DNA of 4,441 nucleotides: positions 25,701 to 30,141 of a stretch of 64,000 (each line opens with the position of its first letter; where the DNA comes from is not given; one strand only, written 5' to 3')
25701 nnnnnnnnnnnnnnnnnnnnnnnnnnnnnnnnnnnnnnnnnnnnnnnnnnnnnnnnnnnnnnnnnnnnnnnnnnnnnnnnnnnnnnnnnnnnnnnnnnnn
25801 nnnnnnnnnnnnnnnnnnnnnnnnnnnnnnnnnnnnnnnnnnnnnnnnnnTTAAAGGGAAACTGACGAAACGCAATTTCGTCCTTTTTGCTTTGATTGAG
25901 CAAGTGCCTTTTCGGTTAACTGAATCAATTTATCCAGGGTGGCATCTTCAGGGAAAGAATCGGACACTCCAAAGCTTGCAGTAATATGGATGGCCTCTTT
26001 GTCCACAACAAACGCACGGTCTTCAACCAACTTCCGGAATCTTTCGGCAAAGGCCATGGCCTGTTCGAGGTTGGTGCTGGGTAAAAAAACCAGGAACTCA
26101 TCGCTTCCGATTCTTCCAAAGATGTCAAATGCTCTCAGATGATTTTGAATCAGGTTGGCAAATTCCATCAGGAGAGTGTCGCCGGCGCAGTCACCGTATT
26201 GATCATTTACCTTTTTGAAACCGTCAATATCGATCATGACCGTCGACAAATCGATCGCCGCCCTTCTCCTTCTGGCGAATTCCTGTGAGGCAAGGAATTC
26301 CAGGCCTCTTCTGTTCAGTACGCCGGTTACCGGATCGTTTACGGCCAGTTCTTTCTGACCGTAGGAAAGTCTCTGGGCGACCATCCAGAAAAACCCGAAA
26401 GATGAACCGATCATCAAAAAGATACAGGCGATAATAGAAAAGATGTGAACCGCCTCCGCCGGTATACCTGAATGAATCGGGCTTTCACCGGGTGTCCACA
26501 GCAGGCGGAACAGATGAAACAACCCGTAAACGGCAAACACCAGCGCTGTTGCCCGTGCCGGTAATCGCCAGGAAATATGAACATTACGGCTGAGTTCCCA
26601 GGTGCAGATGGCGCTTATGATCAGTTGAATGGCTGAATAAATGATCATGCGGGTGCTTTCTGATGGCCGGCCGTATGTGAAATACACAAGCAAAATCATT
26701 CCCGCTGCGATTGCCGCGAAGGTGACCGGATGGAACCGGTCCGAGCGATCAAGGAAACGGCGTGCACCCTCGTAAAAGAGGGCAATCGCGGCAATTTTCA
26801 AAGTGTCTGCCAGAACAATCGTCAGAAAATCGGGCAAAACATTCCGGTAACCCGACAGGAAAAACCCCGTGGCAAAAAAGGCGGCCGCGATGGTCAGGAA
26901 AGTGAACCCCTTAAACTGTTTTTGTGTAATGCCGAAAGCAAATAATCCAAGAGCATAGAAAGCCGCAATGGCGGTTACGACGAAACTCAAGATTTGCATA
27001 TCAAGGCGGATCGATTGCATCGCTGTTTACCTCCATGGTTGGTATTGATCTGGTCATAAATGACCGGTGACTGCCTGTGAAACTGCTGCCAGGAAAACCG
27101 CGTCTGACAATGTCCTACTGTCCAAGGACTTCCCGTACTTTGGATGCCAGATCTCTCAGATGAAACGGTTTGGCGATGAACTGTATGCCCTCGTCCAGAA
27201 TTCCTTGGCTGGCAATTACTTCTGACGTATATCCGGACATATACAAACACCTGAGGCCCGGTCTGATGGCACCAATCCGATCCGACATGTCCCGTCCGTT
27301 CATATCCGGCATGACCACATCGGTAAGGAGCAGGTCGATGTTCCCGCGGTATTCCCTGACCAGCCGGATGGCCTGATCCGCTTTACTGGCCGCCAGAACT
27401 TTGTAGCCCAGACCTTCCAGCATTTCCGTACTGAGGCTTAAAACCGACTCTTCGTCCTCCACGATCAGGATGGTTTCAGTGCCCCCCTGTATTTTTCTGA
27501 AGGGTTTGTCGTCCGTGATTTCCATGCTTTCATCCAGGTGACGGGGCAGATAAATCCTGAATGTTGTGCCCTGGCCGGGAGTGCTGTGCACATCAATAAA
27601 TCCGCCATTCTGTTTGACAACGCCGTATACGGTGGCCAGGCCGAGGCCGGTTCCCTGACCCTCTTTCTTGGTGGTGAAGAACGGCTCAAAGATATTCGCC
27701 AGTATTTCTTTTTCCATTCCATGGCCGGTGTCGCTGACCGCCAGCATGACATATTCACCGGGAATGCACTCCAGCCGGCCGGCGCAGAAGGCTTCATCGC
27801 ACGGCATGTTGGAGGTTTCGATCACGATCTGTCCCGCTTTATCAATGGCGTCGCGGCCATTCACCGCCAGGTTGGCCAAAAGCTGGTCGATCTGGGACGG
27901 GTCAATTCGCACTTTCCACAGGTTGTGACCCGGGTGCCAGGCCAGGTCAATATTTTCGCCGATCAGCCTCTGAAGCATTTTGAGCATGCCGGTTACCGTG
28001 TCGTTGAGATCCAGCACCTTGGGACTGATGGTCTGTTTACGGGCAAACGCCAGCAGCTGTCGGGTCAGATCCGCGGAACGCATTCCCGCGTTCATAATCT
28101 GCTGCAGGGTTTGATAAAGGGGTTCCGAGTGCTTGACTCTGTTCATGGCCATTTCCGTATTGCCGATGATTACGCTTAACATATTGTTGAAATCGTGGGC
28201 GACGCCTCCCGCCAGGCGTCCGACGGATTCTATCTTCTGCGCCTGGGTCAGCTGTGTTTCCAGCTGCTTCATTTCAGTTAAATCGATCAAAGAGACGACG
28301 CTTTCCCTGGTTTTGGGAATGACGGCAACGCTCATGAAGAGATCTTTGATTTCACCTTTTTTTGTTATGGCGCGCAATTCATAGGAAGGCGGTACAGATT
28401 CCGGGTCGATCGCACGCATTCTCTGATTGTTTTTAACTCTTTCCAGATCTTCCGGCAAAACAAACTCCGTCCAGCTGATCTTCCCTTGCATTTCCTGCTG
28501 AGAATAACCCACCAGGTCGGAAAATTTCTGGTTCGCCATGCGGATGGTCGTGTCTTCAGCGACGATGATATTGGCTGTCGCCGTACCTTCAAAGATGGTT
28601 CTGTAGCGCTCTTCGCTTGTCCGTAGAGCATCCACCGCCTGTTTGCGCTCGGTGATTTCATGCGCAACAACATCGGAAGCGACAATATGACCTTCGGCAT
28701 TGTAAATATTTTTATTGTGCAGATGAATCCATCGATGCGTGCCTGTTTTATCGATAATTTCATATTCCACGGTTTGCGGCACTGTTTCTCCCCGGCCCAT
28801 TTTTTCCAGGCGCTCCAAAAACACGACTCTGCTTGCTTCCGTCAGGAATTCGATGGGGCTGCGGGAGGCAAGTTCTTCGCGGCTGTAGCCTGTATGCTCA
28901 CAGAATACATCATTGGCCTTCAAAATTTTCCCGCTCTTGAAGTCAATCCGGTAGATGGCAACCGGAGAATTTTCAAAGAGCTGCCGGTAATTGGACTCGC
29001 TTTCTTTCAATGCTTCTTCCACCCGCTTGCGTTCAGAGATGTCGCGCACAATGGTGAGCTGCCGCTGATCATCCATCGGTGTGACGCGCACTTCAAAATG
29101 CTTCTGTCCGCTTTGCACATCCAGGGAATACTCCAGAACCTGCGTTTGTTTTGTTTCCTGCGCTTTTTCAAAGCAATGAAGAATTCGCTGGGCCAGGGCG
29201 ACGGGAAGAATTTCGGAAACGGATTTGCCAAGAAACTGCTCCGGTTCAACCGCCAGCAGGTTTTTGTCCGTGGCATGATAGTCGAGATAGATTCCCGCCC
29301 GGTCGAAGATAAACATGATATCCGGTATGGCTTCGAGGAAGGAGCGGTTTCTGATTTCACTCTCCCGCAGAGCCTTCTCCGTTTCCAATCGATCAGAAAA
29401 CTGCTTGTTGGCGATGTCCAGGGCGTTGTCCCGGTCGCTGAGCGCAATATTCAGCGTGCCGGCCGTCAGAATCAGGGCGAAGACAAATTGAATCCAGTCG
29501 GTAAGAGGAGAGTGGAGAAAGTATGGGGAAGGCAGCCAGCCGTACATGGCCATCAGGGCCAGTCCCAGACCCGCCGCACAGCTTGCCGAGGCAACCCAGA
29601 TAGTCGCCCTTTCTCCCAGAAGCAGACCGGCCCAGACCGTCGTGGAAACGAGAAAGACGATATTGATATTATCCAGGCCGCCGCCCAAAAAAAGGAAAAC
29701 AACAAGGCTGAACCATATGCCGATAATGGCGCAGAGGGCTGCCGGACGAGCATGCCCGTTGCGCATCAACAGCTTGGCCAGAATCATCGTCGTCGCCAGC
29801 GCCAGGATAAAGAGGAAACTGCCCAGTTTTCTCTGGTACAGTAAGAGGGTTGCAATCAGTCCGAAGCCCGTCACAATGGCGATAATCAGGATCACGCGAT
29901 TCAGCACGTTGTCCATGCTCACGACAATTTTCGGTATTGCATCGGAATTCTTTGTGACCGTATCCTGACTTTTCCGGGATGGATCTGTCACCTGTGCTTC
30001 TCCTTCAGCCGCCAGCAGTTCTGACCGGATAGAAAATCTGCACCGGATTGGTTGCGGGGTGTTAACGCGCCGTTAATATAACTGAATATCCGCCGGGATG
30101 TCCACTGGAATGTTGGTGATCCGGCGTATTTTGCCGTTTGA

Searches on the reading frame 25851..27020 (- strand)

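Call 52: search_protein_families(library=pfam, proteins=[window:25851-27020:-])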
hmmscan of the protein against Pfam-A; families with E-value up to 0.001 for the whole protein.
window:25851-27020:- (389 aa): 2 families
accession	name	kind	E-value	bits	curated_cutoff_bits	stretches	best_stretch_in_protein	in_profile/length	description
PF00990.26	GGDEF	-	9.4e-37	126.7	23.8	1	227-382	2-160/161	Diguanylate cyclase, GGDEF domain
PF24898.2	GGDEF_GdpP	-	1.6e-05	25.6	30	1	263-382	1-114/126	Cyclic-di-AMP phosphodiesterase GdpP-like, GGDEF domain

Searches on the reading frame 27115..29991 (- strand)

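Call 52: search_protein_families(library=pfam, proteins=[window:27115-29991:-])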
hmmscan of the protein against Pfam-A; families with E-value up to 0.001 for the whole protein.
window:27115-29991:- (958 aa): 9 families
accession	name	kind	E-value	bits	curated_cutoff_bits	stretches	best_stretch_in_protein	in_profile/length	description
PF00989.32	PAS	-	2.6e-30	105.2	22.6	3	334-437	2-104/113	PAS fold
PF08448.16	PAS_4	-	8.5e-26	90.8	23.1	2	219-323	1-110/110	PAS fold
PF13426.13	PAS_9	-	3.2e-25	88.8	27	2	346-448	4-103/103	PAS domain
PF02518.31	HATPase_c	-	4.7e-21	75.7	26.4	1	697-817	2-109/111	Histidine kinase-, DNA gyrase B-, and HSP90-like ATPase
PF08447.18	PAS_3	-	6.6e-21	74.8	25.6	2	486-563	4-80/89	PAS fold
PF13188.13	PAS_8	-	2.4e-20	72.1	21.8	2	335-380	3-43/65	PAS domain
PF00072.30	Response_reg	-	5.9e-19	68.7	30.2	1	841-952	1-110/111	Response regulator receiver domain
PF00512.31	HisKA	-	7.2e-08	32.8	26.9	1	591-653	3-64/66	His Kinase A (phospho-acceptor) domain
PF24820.1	Diguanyl_cycl_sensor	-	0.00011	22.5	28.1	0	472-562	7-100/109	Diguanylate cyclase-like sensor domain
